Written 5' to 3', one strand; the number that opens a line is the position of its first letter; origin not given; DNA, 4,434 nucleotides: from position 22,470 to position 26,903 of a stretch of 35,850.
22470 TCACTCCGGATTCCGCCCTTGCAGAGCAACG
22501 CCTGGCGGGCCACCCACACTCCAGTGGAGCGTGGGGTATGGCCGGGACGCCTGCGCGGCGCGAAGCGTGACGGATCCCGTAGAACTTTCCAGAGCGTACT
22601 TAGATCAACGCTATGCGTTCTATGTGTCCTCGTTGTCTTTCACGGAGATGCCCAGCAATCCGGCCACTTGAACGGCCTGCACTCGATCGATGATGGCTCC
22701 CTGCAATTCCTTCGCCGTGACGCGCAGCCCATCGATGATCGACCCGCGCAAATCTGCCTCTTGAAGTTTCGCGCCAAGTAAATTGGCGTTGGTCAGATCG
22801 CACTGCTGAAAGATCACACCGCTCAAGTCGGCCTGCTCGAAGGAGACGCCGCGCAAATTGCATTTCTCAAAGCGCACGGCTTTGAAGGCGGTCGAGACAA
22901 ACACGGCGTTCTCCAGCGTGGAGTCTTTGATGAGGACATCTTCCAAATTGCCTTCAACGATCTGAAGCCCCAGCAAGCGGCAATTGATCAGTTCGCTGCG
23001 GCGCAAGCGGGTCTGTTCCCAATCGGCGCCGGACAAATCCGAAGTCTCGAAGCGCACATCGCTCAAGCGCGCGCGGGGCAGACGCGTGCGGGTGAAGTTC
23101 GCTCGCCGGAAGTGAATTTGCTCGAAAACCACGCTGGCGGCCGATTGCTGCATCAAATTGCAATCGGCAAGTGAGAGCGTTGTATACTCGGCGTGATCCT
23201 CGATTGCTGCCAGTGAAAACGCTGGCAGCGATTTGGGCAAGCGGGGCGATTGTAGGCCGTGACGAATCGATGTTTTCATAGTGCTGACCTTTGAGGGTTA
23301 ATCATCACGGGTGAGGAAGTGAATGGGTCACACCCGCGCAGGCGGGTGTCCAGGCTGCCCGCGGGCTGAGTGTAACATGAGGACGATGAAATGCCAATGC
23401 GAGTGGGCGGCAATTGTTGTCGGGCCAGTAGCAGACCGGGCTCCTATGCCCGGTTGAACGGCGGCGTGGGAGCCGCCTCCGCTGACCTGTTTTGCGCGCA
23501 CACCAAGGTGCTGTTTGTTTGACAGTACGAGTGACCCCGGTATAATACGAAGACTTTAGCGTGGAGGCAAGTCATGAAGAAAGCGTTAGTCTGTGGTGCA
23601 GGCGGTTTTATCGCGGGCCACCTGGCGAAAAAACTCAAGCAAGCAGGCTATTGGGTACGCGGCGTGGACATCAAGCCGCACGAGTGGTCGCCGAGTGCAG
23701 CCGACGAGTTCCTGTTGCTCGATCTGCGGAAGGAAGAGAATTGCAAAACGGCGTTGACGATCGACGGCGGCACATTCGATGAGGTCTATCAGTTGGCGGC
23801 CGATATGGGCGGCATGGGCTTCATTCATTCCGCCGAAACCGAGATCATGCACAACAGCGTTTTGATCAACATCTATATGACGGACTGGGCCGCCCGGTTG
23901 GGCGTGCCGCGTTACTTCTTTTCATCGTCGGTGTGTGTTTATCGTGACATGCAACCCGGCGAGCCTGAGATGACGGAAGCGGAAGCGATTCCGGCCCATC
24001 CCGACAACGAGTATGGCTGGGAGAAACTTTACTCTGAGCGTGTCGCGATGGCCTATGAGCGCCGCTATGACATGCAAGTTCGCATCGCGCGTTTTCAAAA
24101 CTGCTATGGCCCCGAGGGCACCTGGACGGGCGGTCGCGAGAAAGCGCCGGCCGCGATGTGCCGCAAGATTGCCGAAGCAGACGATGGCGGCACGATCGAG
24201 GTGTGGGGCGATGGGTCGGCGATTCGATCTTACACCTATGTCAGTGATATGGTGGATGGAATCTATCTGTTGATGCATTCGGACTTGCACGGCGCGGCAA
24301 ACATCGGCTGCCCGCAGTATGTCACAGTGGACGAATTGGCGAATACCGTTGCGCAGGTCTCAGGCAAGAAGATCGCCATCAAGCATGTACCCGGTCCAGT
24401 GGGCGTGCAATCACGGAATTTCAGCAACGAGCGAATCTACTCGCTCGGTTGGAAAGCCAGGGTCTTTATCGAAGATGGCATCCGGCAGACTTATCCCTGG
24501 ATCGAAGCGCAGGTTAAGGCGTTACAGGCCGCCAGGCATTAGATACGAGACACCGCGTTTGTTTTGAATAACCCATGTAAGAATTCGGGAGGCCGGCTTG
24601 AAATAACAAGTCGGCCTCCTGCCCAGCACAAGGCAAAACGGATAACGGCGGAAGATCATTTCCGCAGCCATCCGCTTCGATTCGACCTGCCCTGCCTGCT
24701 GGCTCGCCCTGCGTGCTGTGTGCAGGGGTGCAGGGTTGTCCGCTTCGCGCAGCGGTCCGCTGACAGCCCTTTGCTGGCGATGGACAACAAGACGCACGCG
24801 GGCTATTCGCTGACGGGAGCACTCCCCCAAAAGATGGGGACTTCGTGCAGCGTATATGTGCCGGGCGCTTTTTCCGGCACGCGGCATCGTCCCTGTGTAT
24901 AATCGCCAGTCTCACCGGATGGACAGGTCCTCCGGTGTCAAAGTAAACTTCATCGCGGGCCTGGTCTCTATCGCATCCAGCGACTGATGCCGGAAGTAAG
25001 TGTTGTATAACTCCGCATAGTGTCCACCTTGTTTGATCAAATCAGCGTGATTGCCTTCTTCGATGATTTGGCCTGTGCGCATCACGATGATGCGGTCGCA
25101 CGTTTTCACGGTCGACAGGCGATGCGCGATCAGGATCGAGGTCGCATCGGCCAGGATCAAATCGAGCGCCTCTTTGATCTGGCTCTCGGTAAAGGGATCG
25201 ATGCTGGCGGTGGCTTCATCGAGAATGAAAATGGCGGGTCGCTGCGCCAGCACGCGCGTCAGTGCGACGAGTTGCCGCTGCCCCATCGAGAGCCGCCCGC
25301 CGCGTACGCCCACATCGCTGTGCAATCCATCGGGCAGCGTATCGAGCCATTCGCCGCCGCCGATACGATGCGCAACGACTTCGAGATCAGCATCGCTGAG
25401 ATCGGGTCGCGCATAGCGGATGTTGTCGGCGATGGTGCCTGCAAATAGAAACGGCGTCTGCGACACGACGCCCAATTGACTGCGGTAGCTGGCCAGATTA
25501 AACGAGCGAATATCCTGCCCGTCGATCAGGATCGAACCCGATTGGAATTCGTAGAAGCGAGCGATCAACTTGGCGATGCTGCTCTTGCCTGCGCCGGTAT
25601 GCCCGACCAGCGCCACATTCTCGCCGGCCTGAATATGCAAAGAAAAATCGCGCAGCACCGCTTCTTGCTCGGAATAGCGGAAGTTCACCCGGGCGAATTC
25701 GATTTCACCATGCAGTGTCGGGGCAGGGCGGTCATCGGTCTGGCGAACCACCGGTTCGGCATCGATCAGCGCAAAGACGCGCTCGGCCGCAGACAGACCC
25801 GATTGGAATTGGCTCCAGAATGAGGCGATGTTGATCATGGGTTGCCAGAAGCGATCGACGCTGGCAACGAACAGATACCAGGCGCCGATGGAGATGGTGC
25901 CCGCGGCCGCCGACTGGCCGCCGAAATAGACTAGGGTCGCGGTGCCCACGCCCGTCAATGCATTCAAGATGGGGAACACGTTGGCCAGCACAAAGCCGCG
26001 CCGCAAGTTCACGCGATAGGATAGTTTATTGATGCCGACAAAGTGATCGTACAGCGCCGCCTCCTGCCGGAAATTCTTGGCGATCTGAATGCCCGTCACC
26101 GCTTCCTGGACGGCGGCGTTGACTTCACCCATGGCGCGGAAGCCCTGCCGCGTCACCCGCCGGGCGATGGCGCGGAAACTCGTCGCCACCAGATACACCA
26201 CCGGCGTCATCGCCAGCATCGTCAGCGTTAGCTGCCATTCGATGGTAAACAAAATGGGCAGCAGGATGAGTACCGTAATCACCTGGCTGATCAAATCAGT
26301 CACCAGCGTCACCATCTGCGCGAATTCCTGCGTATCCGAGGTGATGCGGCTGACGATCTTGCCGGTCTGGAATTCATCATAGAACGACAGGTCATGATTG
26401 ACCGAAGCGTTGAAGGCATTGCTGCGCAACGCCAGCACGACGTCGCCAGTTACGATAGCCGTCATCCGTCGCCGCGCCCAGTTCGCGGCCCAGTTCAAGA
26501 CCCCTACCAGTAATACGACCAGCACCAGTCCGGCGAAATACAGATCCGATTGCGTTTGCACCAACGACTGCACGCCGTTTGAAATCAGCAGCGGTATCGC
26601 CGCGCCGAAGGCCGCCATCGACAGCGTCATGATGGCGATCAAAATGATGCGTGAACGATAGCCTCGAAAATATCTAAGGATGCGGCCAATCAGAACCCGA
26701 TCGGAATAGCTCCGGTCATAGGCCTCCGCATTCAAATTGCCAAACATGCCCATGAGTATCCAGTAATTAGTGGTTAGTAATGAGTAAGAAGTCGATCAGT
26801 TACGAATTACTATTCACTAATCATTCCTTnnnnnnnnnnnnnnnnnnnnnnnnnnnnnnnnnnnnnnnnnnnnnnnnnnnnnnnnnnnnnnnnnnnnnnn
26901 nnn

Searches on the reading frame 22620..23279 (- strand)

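Call 27: search_protein_families(library=pfam, proteins=[window:22620-23279:-], max_evalue=0.001)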
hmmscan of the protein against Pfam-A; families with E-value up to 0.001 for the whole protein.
window:22620-23279:- (219 aa): 4 families
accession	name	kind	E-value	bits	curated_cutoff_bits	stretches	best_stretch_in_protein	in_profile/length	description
PF13599.13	Pentapeptide_4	-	4.9e-45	151.9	38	4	91-167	2-78/78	Pentapeptide repeat region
PF00805.28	Pentapeptide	-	6.7e-26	89.9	20.2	1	140-179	1-40/40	Pentapeptide repeats (8 copies)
PF13576.12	Pentapeptide_3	-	1.1e-17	64.4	27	3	137-180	1-47/48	Pentapeptide repeats (9 copies)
PF23894.2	LD_SV2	-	2.4e-07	31.5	29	1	112-175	17-80/92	SV2A/B/C luminal domain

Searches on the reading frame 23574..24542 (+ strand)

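Call 27: search_protein_families(library=pfam, proteins=[window:23574-24542:+], max_evalue=0.001)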
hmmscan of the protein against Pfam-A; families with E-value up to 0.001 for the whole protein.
window:23574-24542:+ (322 aa): 2 families
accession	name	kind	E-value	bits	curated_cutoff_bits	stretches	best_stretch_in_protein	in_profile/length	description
PF01370.27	Epimerase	-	7.1e-42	143.9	20.9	1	4-245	1-240/240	NAD dependent epimerase/dehydratase family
PF16363.11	GDP_Man_Dehyd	-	2.5e-22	80.2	27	1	5-270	1-273/332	GDP-mannose 4,6 dehydratase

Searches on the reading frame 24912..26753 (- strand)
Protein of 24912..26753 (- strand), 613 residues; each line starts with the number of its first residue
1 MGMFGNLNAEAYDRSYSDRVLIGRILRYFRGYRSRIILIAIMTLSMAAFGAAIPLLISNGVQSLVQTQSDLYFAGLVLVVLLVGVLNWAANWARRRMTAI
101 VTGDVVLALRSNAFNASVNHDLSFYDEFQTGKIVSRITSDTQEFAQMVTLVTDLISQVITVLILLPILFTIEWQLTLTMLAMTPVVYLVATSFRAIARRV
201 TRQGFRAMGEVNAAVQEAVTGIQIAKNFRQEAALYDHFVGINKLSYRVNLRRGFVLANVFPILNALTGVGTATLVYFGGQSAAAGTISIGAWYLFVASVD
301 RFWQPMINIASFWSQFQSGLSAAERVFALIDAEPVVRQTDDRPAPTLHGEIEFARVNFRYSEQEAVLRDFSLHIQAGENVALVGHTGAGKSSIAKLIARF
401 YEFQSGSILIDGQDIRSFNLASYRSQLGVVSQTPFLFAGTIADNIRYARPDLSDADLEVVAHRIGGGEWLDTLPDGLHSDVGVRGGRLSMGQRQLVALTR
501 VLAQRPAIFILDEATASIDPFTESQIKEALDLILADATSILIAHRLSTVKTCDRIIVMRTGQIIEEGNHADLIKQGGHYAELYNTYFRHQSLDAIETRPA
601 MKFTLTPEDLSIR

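Call 27: search_protein_families(library=pfam, proteins=[window:24912-26753:-], max_evalue=0.001)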
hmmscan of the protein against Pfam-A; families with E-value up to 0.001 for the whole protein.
window:24912-26753:- (613 aa): 4 families
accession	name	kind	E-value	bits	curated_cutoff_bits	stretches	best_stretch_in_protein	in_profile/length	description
PF00664.28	ABC_membrane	-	2e-34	120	28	1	37-295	2-263/274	ABC transporter transmembrane region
PF00005.33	ABC_tran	-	1.2e-29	104.1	25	1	367-516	1-137/137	ABC transporter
PF02463.25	SMC_N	-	5.1e-06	26.5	40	1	408-560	111-213/220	RecF/RecN/SMC N terminal domain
PF13191.12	AAA_16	-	0.00058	20.8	32.6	0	362-527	8-153/167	AAA ATPase domain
